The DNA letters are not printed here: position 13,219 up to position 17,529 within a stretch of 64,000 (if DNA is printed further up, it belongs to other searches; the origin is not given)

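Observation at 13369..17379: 1336-aa polytopic membrane protein with duplicated extracellular beta-domains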

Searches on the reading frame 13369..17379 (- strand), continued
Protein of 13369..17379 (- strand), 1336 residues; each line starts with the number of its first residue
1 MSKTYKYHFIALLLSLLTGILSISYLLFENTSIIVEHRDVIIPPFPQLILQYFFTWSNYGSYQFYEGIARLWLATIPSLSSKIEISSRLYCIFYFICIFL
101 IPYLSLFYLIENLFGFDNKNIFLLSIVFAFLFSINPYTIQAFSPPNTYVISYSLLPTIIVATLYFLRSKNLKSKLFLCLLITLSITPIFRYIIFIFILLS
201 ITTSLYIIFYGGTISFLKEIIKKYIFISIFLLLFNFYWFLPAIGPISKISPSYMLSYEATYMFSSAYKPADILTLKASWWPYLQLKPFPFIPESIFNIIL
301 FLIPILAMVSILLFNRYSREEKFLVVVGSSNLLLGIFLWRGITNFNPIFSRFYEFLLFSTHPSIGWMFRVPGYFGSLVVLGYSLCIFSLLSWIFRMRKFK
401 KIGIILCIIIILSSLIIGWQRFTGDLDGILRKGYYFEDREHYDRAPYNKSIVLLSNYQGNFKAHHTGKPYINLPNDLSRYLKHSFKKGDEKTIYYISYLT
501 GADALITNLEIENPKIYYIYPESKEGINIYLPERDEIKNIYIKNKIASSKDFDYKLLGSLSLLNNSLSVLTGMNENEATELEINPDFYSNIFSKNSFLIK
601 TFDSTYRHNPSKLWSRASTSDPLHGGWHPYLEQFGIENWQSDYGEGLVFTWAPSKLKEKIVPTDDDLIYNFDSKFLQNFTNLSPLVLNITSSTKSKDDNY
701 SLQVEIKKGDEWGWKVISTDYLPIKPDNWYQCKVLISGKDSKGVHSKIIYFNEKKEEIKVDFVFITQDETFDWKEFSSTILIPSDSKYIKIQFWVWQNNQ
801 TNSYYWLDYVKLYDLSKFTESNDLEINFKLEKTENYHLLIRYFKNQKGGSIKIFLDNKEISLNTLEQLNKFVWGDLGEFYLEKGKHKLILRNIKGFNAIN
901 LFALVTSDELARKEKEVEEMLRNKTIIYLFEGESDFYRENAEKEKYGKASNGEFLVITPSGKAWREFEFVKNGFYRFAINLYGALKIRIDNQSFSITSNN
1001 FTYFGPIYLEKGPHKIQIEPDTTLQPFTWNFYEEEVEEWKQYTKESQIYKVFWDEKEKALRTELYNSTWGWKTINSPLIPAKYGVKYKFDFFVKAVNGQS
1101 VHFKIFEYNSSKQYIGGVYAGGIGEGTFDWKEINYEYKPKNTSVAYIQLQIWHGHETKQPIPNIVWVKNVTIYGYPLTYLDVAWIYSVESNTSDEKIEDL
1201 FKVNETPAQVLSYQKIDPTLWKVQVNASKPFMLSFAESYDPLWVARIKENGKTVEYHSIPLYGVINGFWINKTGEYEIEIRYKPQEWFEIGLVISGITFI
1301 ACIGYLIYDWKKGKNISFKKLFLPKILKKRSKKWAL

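Call 45: find_encoding_contigs(protein=P0002, flank=8000, max_places=2)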
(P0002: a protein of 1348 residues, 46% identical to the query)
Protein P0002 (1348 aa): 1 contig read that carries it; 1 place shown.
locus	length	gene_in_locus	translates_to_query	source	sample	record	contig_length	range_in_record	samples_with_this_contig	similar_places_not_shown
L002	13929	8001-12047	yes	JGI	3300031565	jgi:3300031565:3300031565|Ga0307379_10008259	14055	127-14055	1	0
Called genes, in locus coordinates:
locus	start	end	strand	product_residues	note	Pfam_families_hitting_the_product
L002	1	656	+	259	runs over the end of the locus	?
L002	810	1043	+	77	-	-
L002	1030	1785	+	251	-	PF00535:Glycos_transf_2, PF10111:Glyco_tranf_2_2, PF13641:Glyco_tranf_2_3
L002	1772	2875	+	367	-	PF13439:Glyco_transf_4, PF13579:Glyco_trans_4_4, PF20706:GT4-conflict (weak), PF00534:Glycos_transf_1, PF13692:Glyco_trans_1_4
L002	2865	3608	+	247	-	PF13489:Methyltransf_23, PF07021:MetW, PF13847:Methyltransf_31, PF08241:Methyltransf_11, PF08242:Methyltransf_12, PF13649:Methyltransf_25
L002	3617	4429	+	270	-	PF00535:Glycos_transf_2, PF10111:Glyco_tranf_2_2 (faint), PF13506:Glyco_transf_21 (faint), PF13641:Glyco_tranf_2_3, PF13632:Glyco_trans_2_3 (weak)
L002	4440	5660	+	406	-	PF13439:Glyco_transf_4 (weak), PF13692:Glyco_trans_1_4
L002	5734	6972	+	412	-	PF04230:PS_pyruv_trans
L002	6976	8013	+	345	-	PF00535:Glycos_transf_2, PF13641:Glyco_tranf_2_3 (weak)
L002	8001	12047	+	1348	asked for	-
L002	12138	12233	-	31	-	-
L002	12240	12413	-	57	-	-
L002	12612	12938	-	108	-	PF01638:HxlR, PF25213:HVO_A0261_N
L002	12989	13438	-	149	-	-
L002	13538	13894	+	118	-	-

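Call 51: find_encoding_contigs(protein=P0008, flank=8000, max_places=2)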
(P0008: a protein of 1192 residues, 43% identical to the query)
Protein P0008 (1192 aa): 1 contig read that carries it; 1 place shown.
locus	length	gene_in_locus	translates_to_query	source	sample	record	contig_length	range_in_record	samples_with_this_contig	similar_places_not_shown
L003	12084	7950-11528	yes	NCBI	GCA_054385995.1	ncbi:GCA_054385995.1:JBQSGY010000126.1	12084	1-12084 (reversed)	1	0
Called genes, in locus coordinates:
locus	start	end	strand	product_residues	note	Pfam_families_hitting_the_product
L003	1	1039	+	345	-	PF13439:Glyco_transf_4, PF13579:Glyco_trans_4_4, PF20706:GT4-conflict, PF00534:Glycos_transf_1, PF13692:Glyco_trans_1_4, PF13524:Glyco_trans_1_2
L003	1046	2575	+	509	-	PF01663:Phosphodiest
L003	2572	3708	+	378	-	PF13439:Glyco_transf_4 (weak), PF13692:Glyco_trans_1_4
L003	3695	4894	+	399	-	-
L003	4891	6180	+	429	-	-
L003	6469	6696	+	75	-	PF08241:Methyltransf_11, PF13649:Methyltransf_25 (weak)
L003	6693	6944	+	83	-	-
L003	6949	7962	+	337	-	PF00535:Glycos_transf_2, PF10111:Glyco_tranf_2_2 (weak), PF13641:Glyco_tranf_2_3, PF13506:Glyco_transf_21, PF13632:Glyco_trans_2_3 (weak)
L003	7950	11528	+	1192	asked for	-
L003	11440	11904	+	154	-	PF03720:UDPG_MGDP_dh_C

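Call 52: find_encoding_contigs(protein=P0005, flank=8000, max_places=2)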
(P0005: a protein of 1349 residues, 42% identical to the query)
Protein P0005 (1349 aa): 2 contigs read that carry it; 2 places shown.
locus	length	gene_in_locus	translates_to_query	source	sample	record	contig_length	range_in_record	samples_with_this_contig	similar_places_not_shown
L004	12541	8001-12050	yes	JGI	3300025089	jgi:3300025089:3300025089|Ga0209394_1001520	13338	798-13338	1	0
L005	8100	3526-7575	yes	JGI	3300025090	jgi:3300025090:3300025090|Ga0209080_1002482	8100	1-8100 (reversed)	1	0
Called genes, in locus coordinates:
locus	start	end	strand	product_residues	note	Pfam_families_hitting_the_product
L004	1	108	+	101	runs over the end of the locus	-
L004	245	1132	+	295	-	PF11559:ADIP (faint), PF12644:DUF3782, PF07788:PDDEXK_10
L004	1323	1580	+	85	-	-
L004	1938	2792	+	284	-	PF00535:Glycos_transf_2, PF10111:Glyco_tranf_2_2, PF13641:Glyco_tranf_2_3 (weak)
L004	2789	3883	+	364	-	PF13439:Glyco_transf_4, PF13579:Glyco_trans_4_4, PF20706:GT4-conflict (weak), PF00534:Glycos_transf_1, PF13692:Glyco_trans_1_4, PF13524:Glyco_trans_1_2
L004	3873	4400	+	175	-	PF13489:Methyltransf_23, PF13847:Methyltransf_31, PF08241:Methyltransf_11, PF08242:Methyltransf_12, PF13649:Methyltransf_25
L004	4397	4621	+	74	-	-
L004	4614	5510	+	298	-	PF00535:Glycos_transf_2, PF10111:Glyco_tranf_2_2, PF13641:Glyco_tranf_2_3, PF13632:Glyco_trans_2_3 (weak)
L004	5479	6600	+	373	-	PF04230:PS_pyruv_trans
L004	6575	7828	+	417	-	PF00037:Fer4, PF12837:Fer4_6 (weak), PF12838:Fer4_7, PF13187:Fer4_9 (weak), PF13237:Fer4_10 (weak), PF14697:Fer4_21, PF04422:FrhB_FdhB_N, PF04432:FrhB_FdhB_C, +3 more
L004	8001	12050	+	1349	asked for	PF22637:CBM_4_9_1 (faint), PF02018:CBM_4_9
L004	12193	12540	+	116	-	?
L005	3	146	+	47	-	?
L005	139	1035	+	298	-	PF00535:Glycos_transf_2, PF10111:Glyco_tranf_2_2, PF13641:Glyco_tranf_2_3, PF13632:Glyco_trans_2_3 (weak)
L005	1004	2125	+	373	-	PF04230:PS_pyruv_trans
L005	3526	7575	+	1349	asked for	PF22637:CBM_4_9_1 (faint), PF02018:CBM_4_9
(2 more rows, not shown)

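Call 54: search_solved_structures(query=A6, max_evalue=10, show_alignments=2)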
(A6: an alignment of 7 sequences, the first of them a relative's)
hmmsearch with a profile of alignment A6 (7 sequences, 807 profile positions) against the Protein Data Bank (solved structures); distinct sequences matched with E-value up to 10: 2.
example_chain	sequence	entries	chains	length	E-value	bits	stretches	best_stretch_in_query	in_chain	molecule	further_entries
6w98_A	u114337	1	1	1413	0.02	16.4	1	410-567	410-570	F5/8 type C domain-containing protein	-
6wbx_A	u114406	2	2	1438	0.02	16.4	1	410-567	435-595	DUF3367 domain-containing protein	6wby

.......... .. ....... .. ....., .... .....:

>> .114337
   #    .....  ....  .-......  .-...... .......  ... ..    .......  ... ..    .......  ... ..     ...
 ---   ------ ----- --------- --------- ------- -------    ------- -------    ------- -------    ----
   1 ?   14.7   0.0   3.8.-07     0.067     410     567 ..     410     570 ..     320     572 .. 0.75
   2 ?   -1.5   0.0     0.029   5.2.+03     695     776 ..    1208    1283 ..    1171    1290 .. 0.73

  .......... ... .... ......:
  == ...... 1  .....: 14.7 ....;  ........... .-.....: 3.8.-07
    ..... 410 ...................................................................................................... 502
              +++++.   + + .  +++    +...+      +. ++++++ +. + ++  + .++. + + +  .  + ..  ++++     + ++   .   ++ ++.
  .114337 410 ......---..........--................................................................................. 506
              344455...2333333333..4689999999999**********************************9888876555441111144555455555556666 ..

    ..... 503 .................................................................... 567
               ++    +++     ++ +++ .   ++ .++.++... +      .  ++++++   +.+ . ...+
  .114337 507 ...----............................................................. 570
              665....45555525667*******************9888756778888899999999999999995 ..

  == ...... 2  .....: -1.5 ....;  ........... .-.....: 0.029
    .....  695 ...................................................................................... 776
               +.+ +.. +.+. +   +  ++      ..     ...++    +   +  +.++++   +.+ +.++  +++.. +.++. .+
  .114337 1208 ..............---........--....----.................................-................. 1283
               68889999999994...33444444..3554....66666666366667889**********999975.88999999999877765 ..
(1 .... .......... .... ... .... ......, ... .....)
